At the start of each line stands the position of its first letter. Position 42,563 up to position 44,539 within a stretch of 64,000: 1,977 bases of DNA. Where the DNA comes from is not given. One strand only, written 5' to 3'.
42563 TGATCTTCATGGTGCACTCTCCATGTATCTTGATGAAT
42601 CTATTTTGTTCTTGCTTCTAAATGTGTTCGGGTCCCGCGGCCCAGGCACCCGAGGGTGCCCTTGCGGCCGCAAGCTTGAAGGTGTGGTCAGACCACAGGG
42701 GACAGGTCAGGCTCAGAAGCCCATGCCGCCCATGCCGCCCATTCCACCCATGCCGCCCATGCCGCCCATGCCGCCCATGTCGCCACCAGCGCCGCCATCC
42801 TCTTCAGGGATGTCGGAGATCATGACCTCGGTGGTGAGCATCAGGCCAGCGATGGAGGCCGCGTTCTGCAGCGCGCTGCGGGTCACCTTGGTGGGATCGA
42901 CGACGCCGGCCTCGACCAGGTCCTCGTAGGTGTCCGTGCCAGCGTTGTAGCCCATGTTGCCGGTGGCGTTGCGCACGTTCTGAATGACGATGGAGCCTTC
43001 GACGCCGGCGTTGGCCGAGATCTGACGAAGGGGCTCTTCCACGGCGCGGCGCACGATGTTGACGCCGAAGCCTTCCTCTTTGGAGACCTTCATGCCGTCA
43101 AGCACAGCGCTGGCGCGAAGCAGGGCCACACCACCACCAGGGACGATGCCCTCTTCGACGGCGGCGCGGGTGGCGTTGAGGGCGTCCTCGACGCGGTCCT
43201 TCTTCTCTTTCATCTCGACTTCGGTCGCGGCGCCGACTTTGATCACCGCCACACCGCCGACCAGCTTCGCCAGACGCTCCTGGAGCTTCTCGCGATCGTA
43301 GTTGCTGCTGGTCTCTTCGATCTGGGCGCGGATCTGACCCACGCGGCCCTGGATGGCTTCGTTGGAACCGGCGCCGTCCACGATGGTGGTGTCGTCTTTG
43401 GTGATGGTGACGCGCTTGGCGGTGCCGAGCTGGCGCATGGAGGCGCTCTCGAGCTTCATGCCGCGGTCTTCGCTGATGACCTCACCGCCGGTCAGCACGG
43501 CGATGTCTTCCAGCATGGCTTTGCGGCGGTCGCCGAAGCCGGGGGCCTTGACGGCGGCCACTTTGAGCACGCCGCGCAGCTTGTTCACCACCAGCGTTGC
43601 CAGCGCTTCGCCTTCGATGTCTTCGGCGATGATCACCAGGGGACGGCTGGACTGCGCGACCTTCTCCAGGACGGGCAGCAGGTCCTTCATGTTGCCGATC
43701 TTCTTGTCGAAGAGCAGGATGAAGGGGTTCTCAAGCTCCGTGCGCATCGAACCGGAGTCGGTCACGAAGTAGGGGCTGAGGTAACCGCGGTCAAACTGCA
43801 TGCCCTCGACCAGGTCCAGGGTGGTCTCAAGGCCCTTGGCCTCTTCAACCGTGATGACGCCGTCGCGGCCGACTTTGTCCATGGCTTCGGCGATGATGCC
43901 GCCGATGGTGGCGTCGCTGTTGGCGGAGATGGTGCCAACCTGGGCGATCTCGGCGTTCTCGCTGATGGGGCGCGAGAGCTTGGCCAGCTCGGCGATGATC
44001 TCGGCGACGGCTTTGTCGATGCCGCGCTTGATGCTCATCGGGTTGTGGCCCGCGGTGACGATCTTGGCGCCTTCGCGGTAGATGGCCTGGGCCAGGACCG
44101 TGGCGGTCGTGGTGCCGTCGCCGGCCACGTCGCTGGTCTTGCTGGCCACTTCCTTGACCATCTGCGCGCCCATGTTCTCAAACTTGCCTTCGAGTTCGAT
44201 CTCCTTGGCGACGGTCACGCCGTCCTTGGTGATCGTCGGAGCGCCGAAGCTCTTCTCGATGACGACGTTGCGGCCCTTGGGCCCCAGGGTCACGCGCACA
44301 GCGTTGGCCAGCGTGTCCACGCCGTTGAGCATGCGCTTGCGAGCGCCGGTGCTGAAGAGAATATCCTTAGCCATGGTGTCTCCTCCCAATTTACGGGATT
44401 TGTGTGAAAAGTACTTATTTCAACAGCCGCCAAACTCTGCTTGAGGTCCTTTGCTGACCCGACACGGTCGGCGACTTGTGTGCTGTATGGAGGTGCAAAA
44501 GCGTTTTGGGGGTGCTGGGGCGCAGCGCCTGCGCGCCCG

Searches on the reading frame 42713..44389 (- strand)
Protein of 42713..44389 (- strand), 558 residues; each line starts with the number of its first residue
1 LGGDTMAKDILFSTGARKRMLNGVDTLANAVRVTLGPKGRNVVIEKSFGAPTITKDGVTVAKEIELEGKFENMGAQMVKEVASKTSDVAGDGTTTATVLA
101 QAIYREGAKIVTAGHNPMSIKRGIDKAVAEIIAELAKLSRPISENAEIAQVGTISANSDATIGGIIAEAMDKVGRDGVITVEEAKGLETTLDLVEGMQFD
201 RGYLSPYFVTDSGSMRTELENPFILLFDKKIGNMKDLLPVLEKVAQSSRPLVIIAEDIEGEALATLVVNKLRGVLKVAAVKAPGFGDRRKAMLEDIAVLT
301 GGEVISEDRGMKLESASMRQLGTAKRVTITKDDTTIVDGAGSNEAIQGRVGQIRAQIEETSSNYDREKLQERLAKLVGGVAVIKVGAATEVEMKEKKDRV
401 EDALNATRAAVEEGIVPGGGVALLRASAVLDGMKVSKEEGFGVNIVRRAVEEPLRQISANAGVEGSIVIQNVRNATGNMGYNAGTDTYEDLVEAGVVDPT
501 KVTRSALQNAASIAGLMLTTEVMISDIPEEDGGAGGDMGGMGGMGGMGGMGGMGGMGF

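Call 76: search_protein_families(library=pfam, proteins=[window:42713-44389:-], max_evalue=0.0001)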
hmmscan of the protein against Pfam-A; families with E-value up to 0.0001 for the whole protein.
window:42713-44389:- (558 aa): 1 family
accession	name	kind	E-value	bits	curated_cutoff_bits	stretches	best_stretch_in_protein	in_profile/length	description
PF00118.29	Cpn60_TCP1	-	1.2e-79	268.8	34.3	1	27-526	1-488/490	TCP-1/cpn60 chaperonin family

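Call 77: find_related_loci(query=window:42713-44386:-, collection=genome_contigs, flank=500)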
Query window:42713-44386:- (557 aa) in genome_contigs; peptide patterns used: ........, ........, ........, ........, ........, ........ (x = any residue, [..] = any of these).
600 stretches matched a pattern (row limit reached: there are more); 596 encode a relative of the query (tblastn E <= 1e-3); the best 80 are kept; 80 distinct loci.
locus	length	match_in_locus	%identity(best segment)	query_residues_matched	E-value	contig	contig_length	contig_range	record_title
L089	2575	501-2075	73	6-530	0e+0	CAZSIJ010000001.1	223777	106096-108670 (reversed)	MAG TPA_asm: uncultured Desulfobulbus sp. isolate binchicken_co2_65 genome assembly, contig: NODE_7_length_223777_cov_12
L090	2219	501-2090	73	3-530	0e+0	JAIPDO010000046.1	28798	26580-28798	MAG: Desulfarculaceae bacterium isolate Tobar13.5m-G25 Tobar13-5m-20mill-C386, whole genome shotgun sequence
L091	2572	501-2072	73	6-529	0e+0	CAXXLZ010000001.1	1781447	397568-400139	MAG: Thermodesulfobacteriota bacterium isolate 2fdc769d-9a05-4c3a-9363-a2f454578bb3 genome assembly, contig: contig_1, w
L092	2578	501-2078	72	5-529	0e+0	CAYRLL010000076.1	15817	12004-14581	MAG TPA_asm: uncultured Desulfovibrio sp. isolate binchicken_co168_127 genome assembly, contig: NODE_6460_length_15817_c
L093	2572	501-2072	72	6-529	0e+0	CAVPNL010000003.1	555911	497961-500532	MAG: uncultured delta proteobacterium isolate MFD09779.bin.2.131 genome assembly, contig: contig_13951, whole genome sho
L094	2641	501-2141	70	1-543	0e+0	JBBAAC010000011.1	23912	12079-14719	MAG: bacterium isolate SO_2017_GW3_31 scaffold_899_c1_OW296A_2017, whole genome shotgun sequence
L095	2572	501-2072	73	6-528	0e+0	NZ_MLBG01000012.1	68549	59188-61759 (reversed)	Desulfovibrio sp. DV contig00012, whole genome shotgun sequence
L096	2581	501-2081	71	6-531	0e+0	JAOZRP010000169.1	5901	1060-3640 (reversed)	MAG: bacterium isolate GMC6.concoct.48_sub GMC6_19740_length_5901_cov_20.233151, whole genome shotgun sequence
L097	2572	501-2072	72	6-529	0e+0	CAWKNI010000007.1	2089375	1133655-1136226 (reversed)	MAG: uncultured delta proteobacterium isolate MFD01231.bin.1.87 genome assembly, contig: contig_69, whole genome shotgun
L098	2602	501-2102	70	2-534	0e+0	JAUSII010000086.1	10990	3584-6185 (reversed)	MAG: Deltaproteobacteria bacterium isolate E14_metabat.bin.232 E14_k141_1085329, whole genome shotgun sequence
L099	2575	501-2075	70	5-529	0e+0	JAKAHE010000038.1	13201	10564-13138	MAG: Nitrospirae bacterium isolate WY2.bin87 NODE_7100_length_13201_cov_1.165596, whole genome shotgun sequence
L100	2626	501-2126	70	6-543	0e+0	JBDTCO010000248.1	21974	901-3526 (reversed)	MAG: Polyangia bacterium isolate cluster2_bin.158 k127_4634856, whole genome shotgun sequence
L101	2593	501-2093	70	5-533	0e+0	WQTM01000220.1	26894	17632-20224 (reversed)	MAG: Proteobacteria bacterium isolate Co191P4bin16 JGI24696J40584_12961635, whole genome shotgun sequence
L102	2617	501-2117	69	6-543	0e+0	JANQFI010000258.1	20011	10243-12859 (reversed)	MAG: Chromatiaceae bacterium isolate PL23a_bin.8 k99_4529826, whole genome shotgun sequence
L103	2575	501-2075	74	6-530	0e+0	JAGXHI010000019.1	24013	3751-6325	MAG: Desulfuromonadales bacterium isolate LH_M59 k141_510470, whole genome shotgun sequence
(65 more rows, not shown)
